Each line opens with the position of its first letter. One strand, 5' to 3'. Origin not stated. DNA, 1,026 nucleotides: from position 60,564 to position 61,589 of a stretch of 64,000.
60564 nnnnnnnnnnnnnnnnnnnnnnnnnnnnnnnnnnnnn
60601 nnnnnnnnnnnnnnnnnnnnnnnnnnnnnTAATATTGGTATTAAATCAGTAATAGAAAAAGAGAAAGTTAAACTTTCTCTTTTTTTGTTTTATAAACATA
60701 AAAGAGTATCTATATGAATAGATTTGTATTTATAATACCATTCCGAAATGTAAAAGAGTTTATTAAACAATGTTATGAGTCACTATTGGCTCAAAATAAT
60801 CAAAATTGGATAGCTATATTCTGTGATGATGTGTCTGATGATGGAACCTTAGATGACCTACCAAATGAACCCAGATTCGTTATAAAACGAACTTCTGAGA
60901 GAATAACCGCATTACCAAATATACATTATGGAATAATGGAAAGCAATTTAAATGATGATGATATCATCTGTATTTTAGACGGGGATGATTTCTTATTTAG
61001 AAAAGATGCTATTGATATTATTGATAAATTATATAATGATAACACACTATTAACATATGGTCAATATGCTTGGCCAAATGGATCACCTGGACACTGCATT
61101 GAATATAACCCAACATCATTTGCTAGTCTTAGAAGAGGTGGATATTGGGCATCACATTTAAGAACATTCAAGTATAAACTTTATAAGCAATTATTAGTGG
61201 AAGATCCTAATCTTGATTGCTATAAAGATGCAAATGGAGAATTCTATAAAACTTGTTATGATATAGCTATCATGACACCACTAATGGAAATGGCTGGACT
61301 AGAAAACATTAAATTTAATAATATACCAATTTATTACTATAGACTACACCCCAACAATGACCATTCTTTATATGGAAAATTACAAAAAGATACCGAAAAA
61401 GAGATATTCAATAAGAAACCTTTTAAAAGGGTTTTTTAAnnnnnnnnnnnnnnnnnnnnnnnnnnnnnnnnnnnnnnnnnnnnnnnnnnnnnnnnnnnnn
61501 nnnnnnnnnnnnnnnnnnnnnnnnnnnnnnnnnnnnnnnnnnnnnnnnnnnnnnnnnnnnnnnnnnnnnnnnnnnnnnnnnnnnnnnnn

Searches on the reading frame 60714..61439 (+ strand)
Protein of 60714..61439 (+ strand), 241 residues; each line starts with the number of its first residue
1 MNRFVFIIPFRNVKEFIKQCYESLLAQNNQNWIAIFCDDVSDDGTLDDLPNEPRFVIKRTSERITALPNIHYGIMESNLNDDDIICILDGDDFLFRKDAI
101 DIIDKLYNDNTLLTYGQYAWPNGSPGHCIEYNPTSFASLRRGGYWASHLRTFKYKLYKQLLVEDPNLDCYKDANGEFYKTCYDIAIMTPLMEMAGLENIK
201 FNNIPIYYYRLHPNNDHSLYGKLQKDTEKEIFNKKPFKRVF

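Call 6: search_protein_families(library=pfam, proteins=[window:60714-61439:+], max_evalue=0.01)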
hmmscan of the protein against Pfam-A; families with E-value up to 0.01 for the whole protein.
window:60714-61439:+ (241 aa): 2 families
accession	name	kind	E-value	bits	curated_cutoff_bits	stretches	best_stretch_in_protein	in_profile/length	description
PF00535.33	Glycos_transf_2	-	2.9e-12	47.3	23.3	1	6-159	2-161/168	Glycosyl transferase family 2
PF13704.12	Glyco_tranf_2_4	-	0.0013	19.6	27.5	1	14-98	4-88/98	Glycosyl transferase family 2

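Call 7: search_protein_families(library=ncbifam, proteins=[window:60714-61439:+], max_evalue=0.01)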
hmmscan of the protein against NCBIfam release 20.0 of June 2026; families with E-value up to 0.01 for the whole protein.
window:60714-61439:+ (241 aa): 4 families
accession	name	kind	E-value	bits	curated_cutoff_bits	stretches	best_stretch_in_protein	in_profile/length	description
NF053739.1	GlytfEpsEBac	equivalog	3.3e-06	26.3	450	1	7-81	6-76/265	glycosyltransferase EpsE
NF047683.1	TeichurnBiosyTuaG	equivalog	0.00017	21.3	400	1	6-50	10-54/252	teichuronic acid biosynthesis protein TuaG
TIGR03469.1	HpnB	hypoth_equivalog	0.00062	18.9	379.25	1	5-46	47-89/386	hopene-associated glycosyltransferase HpnB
NF007482.0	PRK10073.1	equivalog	0.0066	15.5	423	0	4-46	8-50/334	glycosyltransferase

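Call 17: find_encoding_contigs(protein=window:60714-61439:+, flank=10000, max_places=6)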
Protein window:60714-61439:+ (241 aa): 24 contigs read that carry it; 6 places shown.
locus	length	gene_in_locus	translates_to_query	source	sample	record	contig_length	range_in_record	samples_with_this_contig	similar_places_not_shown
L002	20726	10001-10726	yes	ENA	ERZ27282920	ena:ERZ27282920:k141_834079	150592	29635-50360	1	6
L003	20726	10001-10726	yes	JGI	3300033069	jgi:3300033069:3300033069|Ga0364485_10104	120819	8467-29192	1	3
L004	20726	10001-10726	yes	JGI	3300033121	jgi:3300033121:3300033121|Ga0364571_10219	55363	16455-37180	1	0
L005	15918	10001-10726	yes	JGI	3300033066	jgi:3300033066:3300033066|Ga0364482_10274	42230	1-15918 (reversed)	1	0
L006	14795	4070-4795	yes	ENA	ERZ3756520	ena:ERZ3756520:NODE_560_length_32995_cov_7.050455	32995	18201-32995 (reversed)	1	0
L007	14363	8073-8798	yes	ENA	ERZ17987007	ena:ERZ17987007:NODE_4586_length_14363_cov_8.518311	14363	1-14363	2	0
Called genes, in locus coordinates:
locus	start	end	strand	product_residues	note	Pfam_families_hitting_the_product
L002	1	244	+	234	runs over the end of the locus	-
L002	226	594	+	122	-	-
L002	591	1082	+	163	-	PF08433:KTI12 (weak), PF13671:AAA_33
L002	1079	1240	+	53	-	-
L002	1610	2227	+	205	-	PF13328:HD_4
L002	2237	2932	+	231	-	PF18406:DUF1281_C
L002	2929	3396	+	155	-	PF00186:DHFR_1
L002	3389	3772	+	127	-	-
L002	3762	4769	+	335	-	PF13692:Glyco_trans_1_4, PF00534:Glycos_transf_1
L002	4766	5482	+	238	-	PF05891:Methyltransf_PK (weak), PF13489:Methyltransf_23 (weak), PF08242:Methyltransf_12, PF13649:Methyltransf_25 (weak)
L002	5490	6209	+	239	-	PF10021:PARG_cat_microb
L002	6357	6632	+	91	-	PF00216:Bac_DNA_binding, PF18291:HU-HIG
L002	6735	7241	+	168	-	-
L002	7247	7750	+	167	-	-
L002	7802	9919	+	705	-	PF13191:AAA_16 (weak), PF00004:AAA, PF17871:AAA_lid_9, PF00158:Sigma54_activat, PF00004:AAA, PF07724:AAA_2, PF07728:AAA_5, PF10431:ClpB_D2-small, +6 more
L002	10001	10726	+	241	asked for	PF00535:Glycos_transf_2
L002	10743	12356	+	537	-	PF00535:Glycos_transf_2 (weak), PF03414:Glyco_transf_6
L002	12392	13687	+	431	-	PF01041:DegT_DnrJ_EryC1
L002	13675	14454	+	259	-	PF01370:Epimerase, PF04321:RmlD_sub_bind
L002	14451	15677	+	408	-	PF13489:Methyltransf_23, PF08242:Methyltransf_12 (weak), PF08484:Methyltransf_14, PF22674:C2185-like_N (weak)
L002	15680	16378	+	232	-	PF00535:Glycos_transf_2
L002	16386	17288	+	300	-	PF04724:Glyco_transf_17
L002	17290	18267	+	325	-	-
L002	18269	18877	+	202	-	-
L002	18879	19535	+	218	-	PF18922:DUF5672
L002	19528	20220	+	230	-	PF11913:DUF3431 (faint)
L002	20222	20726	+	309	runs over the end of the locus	-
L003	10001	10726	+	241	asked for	PF00535:Glycos_transf_2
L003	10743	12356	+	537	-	PF00535:Glycos_transf_2 (weak), PF03414:Glyco_transf_6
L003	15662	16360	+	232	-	PF00535:Glycos_transf_2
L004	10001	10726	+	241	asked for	PF00535:Glycos_transf_2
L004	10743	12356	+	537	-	PF00535:Glycos_transf_2 (weak), PF03414:Glyco_transf_6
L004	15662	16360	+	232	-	PF00535:Glycos_transf_2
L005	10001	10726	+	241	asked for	PF00535:Glycos_transf_2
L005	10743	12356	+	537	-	PF00535:Glycos_transf_2 (faint), PF03414:Glyco_transf_6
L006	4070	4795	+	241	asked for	PF00535:Glycos_transf_2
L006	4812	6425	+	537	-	PF00535:Glycos_transf_2 (weak), PF03414:Glyco_transf_6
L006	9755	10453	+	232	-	PF00535:Glycos_transf_2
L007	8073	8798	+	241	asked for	PF00535:Glycos_transf_2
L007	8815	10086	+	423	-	PF00535:Glycos_transf_2 (weak), PF03414:Glyco_transf_6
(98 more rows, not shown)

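Call 35: search_protein_families(library=ncbifam, proteins=[L002:12392-13687:+, L002:13675-14454:+, L002:14451-15677:+, L002:15680-16378:+, L002:16386-17288:+, L002:17290-18267:+, L002:18269-18877:+, L002:18879-19535:+, L002:19528-20220:+], max_evalue=0.001)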
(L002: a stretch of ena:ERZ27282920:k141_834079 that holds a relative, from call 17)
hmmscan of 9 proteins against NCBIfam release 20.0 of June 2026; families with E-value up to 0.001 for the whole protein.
L002:12392-13687:+ (431 aa): 8 families
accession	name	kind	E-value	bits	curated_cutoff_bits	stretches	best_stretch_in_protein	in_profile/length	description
NF011936.0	PRK15407.1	equivalog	1.8e-110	369.6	423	1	2-425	10-432/440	lipopolysaccharide biosynthesis protein RfbH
TIGR03588.1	PseC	equivalog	5.9e-43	147.2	423.5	1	35-375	4-327/380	UDP-4-amino-4,6-dideoxy-N-acetyl-beta-L-altrosamine transaminase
TIGR04181.1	NHT_00031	hypoth_equivalog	2.1e-35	122.3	420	2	49-235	16-215/359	LegC family aminotransferase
NF008687.0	PRK11706.1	equivalog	5.7e-30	104.3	375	2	34-233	3-198/375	dTDP-4-amino-4,6-dideoxygalactose transaminase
NF008658.2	PRK11658.1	equivalog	2e-29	102.4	631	1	35-239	7-205/379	UDP-4-amino-4-deoxy-L-arabinose aminotransferase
TIGR02379.1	ECA_wecE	subfamily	8.5e-22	77.4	434.85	1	50-233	19-199/376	dTDP-4-amino-4,6-dideoxy-D-glucose transaminase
TIGR04427.1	PLP_DesI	equivalog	9.8e-20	71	650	1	40-246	29-230/390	dTDP-4-dehydro-6-deoxyglucose aminotransferase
NF006095.0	PRK08247.1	equivalog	0.00075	18.4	585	0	103-188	88-174/369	methionine biosynthesis PLP-dependent protein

L002:13675-14454:+ (259 aa): 4 families
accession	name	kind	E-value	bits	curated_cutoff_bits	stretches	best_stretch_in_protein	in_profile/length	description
TIGR01214.1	rmlD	equivalog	9.1e-16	57.8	224.05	1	36-171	2-147/285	dTDP-4-dehydrorhamnose reductase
TIGR02197.1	heptose_epim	equivalog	1.4e-13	50.7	274.6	1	34-160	24-150/316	ADP-glyceromanno-heptose 6-epimerase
NF008360.0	PRK11150.1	equivalog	4.6e-07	29.3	452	1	25-162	15-154/310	ADP-glyceromanno-heptose 6-epimerase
NF007440.0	PRK09987.1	equivalog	4.1e-05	23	308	1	77-171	55-151/299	dTDP-4-dehydrorhamnose reductase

L002:14451-15677:+ (408 aa): 0 families

L002:15680-16378:+ (232 aa): 7 families
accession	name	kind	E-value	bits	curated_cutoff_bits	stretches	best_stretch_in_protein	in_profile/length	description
NF050050.1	ProtGlycPglI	equivalog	1.8e-10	40.7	500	1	3-129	2-122/306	GalNAc(5)-diNAcBac-PP-undecaprenol beta-1,3-glucosyltransferase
NF038299.1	EPS_HpsN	equivalog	1.3e-08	34.2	425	1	3-116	1-109/317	hormogonium polysaccharide biosynthesis glycosyltransferase HpsN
NF041394.1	GtaseAglG_Halo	equivalog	3.4e-07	29.8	440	1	6-118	4-112/304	glucosyl-dolichyl phosphate glucuronosyltransferase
NF047683.1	TeichurnBiosyTuaG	equivalog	4.2e-07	29.9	400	1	2-134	5-133/252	teichuronic acid biosynthesis protein TuaG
NF053739.1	GlytfEpsEBac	equivalog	0.00016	20.8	450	1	19-126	13-120/265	glycosyltransferase EpsE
NF007482.0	PRK10073.1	equivalog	0.00032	19.8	423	1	3-103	6-101/334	glycosyltransferase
NF038302.1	EPS_HpsE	equivalog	0.00056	19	300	1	5-99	3-98/307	hormogonium polysaccharide biosynthesis glycosyltransferase HpsE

L002:16386-17288:+ (300 aa): 0 families

L002:17290-18267:+ (325 aa): 0 families

L002:18269-18877:+ (202 aa): 0 families

L002:18879-19535:+ (218 aa): 0 families

L002:19528-20220:+ (230 aa): 0 families

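Call 36: search_solved_structures(query=L002:12392-13687:+, max_evalue=1e-10, show_alignments=2)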
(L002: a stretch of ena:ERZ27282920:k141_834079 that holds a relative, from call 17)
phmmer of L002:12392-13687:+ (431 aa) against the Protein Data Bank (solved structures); distinct sequences matched with E-value up to 1e-10: 55.
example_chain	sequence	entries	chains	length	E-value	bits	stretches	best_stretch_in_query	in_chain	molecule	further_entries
3bcx_A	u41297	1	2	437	9.7e-80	272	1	4-425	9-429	CDP-6-deoxy-L-threo-D-glycero-4-hexulose-3-dehydrase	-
3bb8_A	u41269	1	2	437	1.7e-78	267.9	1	4-425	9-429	CDP-4-keto-6-deoxy-D-glucose-3-dehydrase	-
2gms_A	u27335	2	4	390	5e-49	170.8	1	38-394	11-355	Putative pyridoxamine 5-phosphate-dependent dehydrase, Wbdk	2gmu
3b8x_A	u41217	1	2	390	4.7e-48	167.6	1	38-394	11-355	Pyridoxamine 5-phosphate-dependent dehydrase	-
2r0t_A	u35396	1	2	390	7.4e-48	166.9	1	38-394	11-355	Pyridoxamine 5-phosphate-dependent dehydrase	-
3gr9_A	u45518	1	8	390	1.7e-47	165.8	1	38-394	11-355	ColD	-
9wvy_A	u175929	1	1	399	6.6e-38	134.2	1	30-327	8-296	Putative NDP-4-keto-6-deoxyglucose-3-dehydratase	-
7b0d_A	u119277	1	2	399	1.6e-33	119.7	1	43-237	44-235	Glutamine--scyllo-inositol transaminase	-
7b0m_AAA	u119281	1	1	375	2.2e-27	99.5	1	60-232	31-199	Sugar aminotransferase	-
2fn6_A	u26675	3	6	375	1.6e-26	96.6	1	33-237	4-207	AMINOTRANSFERASE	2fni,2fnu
3frk_A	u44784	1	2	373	9e-26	94.2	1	51-245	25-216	QdtB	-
4lc3_A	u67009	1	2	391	1.8e-25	93.2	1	38-233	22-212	Putative UDP-4-amino-4-deoxy-l-arabinose--oxoglutarate aminotransferase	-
3dr7_A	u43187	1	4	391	3.7e-24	88.9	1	16-234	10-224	Putative perosamine synthetase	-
3dr4_A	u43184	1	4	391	5e-24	88.4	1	16-234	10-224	Putative perosamine synthetase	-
5u21_A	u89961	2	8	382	8.3e-24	87.7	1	42-234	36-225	Putative aminotransferase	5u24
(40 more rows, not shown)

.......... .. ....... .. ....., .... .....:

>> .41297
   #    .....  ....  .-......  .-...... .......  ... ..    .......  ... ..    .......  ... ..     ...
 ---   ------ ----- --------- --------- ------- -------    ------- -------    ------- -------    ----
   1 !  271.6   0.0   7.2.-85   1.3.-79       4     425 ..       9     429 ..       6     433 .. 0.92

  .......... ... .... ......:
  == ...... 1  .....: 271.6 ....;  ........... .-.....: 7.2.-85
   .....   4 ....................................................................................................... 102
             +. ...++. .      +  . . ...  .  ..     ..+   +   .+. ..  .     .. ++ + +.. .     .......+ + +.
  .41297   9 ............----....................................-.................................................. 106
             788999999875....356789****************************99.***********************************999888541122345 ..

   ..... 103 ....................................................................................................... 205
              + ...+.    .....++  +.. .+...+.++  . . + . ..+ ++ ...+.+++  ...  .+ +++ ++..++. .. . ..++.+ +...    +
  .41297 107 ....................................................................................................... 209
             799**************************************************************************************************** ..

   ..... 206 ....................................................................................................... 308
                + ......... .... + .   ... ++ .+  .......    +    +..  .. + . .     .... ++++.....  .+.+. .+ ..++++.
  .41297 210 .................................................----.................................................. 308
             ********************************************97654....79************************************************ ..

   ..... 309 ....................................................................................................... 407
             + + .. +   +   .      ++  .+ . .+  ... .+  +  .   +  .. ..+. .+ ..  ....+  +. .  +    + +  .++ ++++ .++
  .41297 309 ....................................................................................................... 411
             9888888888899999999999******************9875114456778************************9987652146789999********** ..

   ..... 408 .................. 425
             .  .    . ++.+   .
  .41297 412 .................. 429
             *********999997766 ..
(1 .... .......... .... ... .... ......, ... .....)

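Call 79: search_protein_families(library=pfam, proteins=[L002:17290-18267:+, L002:18269-18877:+], max_evalue=1)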
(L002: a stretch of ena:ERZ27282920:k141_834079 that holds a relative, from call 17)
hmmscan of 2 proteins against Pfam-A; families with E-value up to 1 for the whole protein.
L002:17290-18267:+ (325 aa): 1 family
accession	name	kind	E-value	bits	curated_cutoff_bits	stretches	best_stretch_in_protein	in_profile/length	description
PF00389.36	2-Hacid_dh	-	0.11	12.7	24.6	0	264-292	32-60/134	D-isomer specific 2-hydroxyacid dehydrogenase, catalytic domain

L002:18269-18877:+ (202 aa): 2 families
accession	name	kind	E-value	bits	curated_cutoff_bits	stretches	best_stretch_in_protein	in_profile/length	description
PF13578.12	Methyltransf_24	-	0.013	16.8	26.3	1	63-156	2-105/105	Methyltransferase domain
PF13847.12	Methyltransf_31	-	0.069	13.3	27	0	98-157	51-113/145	Methyltransferase domain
